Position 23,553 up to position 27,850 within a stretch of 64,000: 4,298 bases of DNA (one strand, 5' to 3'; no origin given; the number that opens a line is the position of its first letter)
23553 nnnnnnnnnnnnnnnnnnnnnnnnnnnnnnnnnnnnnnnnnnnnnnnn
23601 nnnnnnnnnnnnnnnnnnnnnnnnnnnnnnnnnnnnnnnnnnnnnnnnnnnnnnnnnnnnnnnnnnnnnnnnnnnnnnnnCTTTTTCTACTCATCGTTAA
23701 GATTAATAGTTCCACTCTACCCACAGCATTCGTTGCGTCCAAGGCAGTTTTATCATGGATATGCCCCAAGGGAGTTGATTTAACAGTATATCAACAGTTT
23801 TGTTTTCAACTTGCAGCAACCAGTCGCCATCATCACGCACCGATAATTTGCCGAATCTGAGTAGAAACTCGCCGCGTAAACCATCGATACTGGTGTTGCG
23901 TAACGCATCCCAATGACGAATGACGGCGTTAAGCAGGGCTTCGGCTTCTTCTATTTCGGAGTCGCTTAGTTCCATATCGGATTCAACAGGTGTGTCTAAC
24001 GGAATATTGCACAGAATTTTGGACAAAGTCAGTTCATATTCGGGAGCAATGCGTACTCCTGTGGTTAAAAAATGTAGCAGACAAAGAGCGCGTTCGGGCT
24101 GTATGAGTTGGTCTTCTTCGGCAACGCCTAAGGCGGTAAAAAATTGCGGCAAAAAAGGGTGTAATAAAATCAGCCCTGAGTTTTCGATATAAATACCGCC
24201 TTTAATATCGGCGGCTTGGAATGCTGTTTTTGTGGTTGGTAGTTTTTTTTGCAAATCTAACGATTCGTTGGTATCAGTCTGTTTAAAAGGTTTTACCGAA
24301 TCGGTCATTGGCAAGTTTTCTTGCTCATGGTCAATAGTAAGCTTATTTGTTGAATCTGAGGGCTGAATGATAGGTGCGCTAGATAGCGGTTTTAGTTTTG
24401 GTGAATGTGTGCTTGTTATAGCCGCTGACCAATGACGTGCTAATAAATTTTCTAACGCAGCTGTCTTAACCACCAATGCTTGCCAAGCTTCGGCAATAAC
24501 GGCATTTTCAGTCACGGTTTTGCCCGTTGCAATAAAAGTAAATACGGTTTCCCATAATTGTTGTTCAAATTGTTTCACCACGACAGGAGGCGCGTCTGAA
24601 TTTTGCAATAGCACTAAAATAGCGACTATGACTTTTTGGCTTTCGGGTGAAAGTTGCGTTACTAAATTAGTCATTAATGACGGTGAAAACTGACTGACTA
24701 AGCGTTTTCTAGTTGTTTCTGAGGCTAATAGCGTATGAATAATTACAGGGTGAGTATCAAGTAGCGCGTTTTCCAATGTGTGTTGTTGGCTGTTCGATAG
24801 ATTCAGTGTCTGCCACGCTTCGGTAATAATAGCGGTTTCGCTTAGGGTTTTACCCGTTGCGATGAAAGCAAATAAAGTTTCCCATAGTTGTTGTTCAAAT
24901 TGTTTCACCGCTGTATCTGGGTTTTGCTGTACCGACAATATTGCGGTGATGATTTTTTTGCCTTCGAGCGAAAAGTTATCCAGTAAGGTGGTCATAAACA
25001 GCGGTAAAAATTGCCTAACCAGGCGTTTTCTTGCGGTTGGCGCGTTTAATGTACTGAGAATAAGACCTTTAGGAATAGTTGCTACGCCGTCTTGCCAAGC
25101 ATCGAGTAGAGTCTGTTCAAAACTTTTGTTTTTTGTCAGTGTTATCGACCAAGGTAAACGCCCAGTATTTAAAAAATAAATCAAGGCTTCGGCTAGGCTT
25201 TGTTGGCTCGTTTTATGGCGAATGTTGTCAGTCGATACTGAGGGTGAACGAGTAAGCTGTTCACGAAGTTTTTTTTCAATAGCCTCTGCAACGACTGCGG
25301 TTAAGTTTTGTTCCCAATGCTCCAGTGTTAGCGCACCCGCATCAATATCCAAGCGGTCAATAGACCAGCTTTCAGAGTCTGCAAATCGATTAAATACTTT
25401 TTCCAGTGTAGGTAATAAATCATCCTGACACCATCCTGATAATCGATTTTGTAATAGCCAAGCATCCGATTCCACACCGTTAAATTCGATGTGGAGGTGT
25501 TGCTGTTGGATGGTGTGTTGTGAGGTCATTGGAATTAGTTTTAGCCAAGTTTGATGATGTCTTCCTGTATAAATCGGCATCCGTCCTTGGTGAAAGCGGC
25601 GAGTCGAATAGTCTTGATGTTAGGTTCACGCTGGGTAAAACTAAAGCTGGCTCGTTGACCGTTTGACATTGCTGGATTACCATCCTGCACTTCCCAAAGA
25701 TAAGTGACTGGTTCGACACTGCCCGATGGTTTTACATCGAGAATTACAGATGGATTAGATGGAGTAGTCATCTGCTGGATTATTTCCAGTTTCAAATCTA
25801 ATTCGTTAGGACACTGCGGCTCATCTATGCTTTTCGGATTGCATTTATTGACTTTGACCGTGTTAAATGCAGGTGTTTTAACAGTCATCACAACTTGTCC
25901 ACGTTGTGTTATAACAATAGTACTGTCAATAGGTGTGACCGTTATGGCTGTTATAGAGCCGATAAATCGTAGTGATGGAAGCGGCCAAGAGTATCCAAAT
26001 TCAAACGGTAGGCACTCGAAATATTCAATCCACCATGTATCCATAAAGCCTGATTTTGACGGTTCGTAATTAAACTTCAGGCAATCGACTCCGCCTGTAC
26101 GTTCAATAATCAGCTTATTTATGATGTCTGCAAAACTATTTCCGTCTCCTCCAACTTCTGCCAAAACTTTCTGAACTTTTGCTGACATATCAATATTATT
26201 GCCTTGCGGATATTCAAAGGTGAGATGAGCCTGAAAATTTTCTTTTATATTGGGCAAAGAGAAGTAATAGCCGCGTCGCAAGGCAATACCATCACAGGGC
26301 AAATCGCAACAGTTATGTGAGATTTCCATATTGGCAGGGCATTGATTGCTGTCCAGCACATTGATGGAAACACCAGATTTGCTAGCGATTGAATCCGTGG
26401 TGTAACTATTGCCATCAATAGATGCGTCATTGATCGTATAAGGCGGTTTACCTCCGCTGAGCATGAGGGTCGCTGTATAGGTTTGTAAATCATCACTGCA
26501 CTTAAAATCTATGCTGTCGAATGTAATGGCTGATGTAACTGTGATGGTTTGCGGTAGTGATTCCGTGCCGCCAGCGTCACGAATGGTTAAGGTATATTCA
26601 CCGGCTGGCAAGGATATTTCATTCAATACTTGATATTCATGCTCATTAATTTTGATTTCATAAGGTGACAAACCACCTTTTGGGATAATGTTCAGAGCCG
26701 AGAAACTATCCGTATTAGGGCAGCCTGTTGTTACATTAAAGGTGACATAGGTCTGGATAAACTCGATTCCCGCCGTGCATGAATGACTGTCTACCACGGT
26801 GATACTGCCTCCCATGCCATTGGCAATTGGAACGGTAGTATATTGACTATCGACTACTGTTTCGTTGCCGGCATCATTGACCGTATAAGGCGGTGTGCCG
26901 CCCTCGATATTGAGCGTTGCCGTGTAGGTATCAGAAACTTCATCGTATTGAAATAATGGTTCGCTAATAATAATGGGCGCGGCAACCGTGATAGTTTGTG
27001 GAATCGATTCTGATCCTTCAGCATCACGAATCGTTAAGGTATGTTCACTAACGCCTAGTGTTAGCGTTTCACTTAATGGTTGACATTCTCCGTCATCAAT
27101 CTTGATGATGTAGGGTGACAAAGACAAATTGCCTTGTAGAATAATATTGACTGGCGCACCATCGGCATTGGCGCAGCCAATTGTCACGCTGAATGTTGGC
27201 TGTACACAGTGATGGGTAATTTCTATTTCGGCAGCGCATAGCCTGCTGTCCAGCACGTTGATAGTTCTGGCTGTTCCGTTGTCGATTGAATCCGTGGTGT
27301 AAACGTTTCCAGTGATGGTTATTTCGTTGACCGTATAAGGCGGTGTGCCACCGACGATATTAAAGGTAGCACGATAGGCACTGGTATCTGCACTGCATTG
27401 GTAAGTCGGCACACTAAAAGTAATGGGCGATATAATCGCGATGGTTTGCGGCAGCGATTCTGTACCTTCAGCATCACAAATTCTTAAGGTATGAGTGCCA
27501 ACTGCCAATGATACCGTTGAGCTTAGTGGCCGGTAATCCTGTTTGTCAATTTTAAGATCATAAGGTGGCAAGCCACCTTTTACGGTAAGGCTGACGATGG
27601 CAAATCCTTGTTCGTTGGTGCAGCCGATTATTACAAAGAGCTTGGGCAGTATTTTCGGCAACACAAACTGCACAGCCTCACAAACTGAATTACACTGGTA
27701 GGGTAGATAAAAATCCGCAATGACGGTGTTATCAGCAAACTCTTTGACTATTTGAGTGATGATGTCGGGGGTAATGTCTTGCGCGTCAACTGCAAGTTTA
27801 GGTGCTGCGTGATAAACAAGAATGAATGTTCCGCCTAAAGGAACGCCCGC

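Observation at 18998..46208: Complete Bacteroidetes-style eCIS in a probable methanotroph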

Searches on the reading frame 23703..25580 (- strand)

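Call 5: search_protein_families(library=pfam, proteins=[window:23703-25580:-], max_evalue=0.01)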
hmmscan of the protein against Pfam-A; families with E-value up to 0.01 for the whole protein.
window:23703-25580:- (625 aa): 1 family
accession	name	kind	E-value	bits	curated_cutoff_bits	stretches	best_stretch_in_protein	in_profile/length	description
PF19268.4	CIS_TMP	-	4.1e-127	425.7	27.8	2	223-623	101-463/463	Contractile injection system tape measure protein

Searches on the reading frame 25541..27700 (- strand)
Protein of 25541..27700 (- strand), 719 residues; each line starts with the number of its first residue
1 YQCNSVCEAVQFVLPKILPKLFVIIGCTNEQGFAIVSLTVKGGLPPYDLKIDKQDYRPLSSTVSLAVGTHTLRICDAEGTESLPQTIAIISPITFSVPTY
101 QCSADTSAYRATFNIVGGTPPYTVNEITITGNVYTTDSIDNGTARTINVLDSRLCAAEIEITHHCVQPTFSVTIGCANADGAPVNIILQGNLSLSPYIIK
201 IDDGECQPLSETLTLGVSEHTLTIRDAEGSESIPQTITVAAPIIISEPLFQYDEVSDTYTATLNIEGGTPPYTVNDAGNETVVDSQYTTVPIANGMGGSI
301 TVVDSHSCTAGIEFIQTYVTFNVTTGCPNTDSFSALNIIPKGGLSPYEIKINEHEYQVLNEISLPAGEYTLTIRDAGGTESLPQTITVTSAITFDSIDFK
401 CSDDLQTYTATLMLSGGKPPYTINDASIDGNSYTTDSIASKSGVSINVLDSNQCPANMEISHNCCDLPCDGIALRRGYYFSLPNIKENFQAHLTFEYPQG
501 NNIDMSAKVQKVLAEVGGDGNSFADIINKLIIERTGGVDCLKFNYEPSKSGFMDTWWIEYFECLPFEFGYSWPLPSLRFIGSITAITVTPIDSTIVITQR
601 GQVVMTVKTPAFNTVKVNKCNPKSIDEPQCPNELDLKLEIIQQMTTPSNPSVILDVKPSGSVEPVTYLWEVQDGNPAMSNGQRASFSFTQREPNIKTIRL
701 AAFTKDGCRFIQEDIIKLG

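Call 42: search_protein_families(library=pfam, proteins=[window:25541-27700:-], max_evalue=1)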
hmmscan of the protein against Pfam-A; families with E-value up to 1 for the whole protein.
window:25541-27700:- (719 aa): 2 families
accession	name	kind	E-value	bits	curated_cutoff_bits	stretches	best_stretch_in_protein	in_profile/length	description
PF13573.12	SprB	-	9e-06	25.7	28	0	260-273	16-29/37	SprB repeat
PF00801.26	PKD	-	0.16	12.4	23.5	0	663-690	28-55/80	PKD domain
